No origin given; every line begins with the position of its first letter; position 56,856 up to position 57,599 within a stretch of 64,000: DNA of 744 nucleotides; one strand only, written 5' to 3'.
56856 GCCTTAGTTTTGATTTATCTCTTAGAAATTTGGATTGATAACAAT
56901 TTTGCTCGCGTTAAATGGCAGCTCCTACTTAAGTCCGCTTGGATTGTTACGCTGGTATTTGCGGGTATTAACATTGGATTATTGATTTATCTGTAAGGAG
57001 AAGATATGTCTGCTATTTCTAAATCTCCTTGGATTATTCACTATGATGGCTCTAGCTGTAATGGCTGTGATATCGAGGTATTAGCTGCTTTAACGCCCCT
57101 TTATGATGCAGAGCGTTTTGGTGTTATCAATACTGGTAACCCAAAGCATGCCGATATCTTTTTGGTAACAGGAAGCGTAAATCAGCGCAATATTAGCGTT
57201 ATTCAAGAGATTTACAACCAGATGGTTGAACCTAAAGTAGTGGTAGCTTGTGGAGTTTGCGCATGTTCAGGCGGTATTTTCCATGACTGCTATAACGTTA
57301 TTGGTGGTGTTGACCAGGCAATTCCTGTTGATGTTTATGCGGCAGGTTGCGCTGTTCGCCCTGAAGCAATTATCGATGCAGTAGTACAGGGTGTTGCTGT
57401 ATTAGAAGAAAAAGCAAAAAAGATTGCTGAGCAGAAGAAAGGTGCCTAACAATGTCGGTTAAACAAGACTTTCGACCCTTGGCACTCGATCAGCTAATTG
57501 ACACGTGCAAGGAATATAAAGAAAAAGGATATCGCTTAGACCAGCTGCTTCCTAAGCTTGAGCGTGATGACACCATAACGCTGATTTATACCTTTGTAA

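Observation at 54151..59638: Complete six-subunit Ech-type (group 4) energy-converting [NiFe] hydrogenase operon whose EchD and EchF carry Ala/Lys/Glu-rich tails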

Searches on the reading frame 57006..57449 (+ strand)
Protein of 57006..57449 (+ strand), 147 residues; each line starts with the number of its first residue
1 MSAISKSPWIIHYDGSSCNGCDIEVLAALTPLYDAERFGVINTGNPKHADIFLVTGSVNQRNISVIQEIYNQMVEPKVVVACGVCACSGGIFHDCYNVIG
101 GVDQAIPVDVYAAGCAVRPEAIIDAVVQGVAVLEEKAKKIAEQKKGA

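Call 3: search_protein_families(library=pfam, proteins=[window:57006-57449:+])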
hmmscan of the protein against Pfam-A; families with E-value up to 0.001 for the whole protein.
window:57006-57449:+ (147 aa): 1 family
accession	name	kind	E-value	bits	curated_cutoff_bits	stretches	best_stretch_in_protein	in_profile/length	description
PF01058.29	Oxidored_q6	-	5e-28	97.8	27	1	18-127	1-126/128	NADH ubiquinone oxidoreductase, 20 Kd subunit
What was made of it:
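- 57006..57449 (+): echC: hydrogenase small subunit (NuoB-like) carrying one [4Fe-4S] cluster. The cysteines are C18, C21 (CNGC), C85 (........) and C115 (GCAVRPE). Pfam PF01058 5e-28 (call 3).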

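Call 4: search_protein_families(library=ncbifam, proteins=[window:57006-57449:+])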
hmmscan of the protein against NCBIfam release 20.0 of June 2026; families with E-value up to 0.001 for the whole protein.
window:57006-57449:+ (147 aa): 14 families
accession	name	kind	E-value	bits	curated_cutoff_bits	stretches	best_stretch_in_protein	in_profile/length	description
NF005012.1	PRK06411.1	subfamily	6.8e-41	139.6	116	1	5-130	33-155/166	NADH-quinone oxidoreductase subunit NuoB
TIGR01957.1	nuoB_fam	subfamily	2.9e-35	121.3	142.7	1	6-128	17-137/145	NADH-quinone oxidoreductase subunit B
NF011395.0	PRK14820.1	equivalog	7.9e-35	120.2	263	1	6-134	33-158/180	NADH-quinone oxidoreductase subunit B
NF011394.0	PRK14819.1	equivalog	2.9e-32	112.2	312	1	17-128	41-151/264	NADH-quinone oxidoreductase subunit B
NF011390.0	PRK14815.1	equivalog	5.5e-32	110.5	281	1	17-136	43-160/183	NADH dehydrogenase subunit B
NF011392.0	PRK14817.1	equivalog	3.6e-31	108.2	271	1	19-144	46-171/182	NADH-quinone oxidoreductase subunit B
NF009808.0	PRK13292.1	equivalog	7.8e-31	106.7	1156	1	7-139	26-151/791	NADH-quinone oxidoreductase subunit B/C/D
NF011391.0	PRK14816.1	equivalog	2.7e-30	105.4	283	1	5-128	51-172/196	NADH-quinone oxidoreductase subunit B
NF011389.0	PRK14814.1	equivalog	4.4e-30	104.8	285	1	18-133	42-157/186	NADH dehydrogenase subunit B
NF011393.0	PRK14818.1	equivalog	1.7e-29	102.5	255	1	15-128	39-150/173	NADH dehydrogenase subunit B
NF011388.0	PRK14813.1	equivalog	2.2e-27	96.1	294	1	17-128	36-148/189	NADH dehydrogenase subunit B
TIGR03294.1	FrhG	equivalog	9.5e-06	25.5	245.5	1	48-136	50-144/228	coenzyme F420 hydrogenase subunit gamma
NF045875.1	F420_non_VhuG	exception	5.1e-05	22.7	450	0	47-91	51-93/286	F420-non-reducing hydrogenase subunit VhuG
NF045520.1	H2_NiFeSe_small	exception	0.00033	20.1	470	0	40-139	107-215/314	NiFeSe hydrogenase small subunit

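Call 56: search_solved_structures(query=window:57006-57449:+, max_evalue=1e-8, show_alignments=2)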
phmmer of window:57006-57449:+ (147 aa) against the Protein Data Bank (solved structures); distinct sequences matched with E-value up to 1e-8: 43.
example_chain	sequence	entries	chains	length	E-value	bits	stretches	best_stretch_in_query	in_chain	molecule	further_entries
6cfw_J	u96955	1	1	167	1.3e-41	145.1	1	4-139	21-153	Probable membrane-bound hydrogenase subunit mbhJ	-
7z0s_G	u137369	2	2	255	5.5e-34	120.3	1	3-137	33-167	Formate hydrogenlyase subunit 7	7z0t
8e9g_B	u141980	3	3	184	6.7e-28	100.6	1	18-128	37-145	NADH-quinone oxidoreductase subunit B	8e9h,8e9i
6u8y_J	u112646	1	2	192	8.1e-28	100.3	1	5-134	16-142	NADH dehydrogenase subunit B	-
6hum_K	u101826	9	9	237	1.1e-26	96.7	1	7-128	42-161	NAD(P)H-quinone oxidoreductase subunit K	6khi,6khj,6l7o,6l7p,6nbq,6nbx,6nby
6zk9_6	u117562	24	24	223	1.6e-26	96.2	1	15-138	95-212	Mitochondrial complex I, PSST subunit | Complex I-20kD | NADH dehydrogenase [ubiquinone] iron-sulfur protein 7, mitochondrial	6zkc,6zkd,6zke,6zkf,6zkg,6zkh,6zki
9grx_K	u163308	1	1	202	2e-26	95.8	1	7-128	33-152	NAD(P)H-quinone oxidoreductase subunit K, chloroplastic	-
7wfg_K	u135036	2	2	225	2.5e-26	95.5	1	7-128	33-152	NAD(P)H-quinone oxidoreductase subunit K, chloroplastic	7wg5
7qsd_B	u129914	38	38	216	3.1e-26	95.2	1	15-138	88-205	NADH dehydrogenase [ubiquinone] iron-sulfur protein 7, mitochondrial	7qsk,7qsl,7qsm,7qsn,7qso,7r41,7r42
7zeb_6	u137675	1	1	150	3.8e-26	94.9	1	15-138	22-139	NADH dehydrogenase [ubiquinone] iron-sulfur protein 7, mitochondrial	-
6g2j_B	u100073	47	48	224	4e-26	94.8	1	15-138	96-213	NADH dehydrogenase [ubiquinone] iron-sulfur protein 7, mitochondrial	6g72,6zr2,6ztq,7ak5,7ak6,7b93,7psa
9w2u_B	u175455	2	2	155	4.2e-26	94.8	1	15-138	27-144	NADH dehydrogenase [ubiquinone] iron-sulfur protein 7, mitochondrial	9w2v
7zd6_6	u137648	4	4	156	4.3e-26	94.8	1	15-138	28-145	NADH dehydrogenase [ubiquinone] iron-sulfur protein 7, mitochondrial | Complex I-20kD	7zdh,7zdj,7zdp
5lc5_B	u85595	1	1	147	4.6e-26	94.7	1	15-137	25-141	NADH dehydrogenase [ubiquinone] iron-sulfur protein 7, mitochondrial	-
7v2c_C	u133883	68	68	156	5.1e-26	94.5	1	15-136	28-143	NADH dehydrogenase [ubiquinone] iron-sulfur protein 7,mitochondrial | NADH dehydrogenase [ubiquinone] iron-sulfur protein 7, mitochondrial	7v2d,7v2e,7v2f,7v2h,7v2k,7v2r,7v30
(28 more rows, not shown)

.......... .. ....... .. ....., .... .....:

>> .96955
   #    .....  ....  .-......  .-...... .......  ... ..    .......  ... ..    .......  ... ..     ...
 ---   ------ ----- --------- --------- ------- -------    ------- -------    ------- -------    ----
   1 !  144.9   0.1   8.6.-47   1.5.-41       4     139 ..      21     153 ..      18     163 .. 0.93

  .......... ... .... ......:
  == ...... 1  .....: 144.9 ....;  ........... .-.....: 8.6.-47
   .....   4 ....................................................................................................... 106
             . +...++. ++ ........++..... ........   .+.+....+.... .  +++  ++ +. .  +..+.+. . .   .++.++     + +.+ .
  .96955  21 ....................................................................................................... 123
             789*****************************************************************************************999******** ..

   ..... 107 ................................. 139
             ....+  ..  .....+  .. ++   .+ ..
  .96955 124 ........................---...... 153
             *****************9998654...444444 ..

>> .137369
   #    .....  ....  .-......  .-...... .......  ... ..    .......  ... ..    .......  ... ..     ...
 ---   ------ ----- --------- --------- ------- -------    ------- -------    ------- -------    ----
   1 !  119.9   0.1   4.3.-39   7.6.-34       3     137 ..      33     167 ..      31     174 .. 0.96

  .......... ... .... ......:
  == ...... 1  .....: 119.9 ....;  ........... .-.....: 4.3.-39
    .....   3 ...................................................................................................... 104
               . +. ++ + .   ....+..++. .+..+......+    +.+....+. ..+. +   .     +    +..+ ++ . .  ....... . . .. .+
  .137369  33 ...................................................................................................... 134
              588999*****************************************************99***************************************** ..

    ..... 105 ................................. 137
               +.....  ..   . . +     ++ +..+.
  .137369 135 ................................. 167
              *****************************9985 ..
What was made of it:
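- On Group 4 (energy-converting, complex-I-like) [NiFe] hydrogenase: CNGC, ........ and GCAVRPE align with MbhJ and HycG (call 56).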
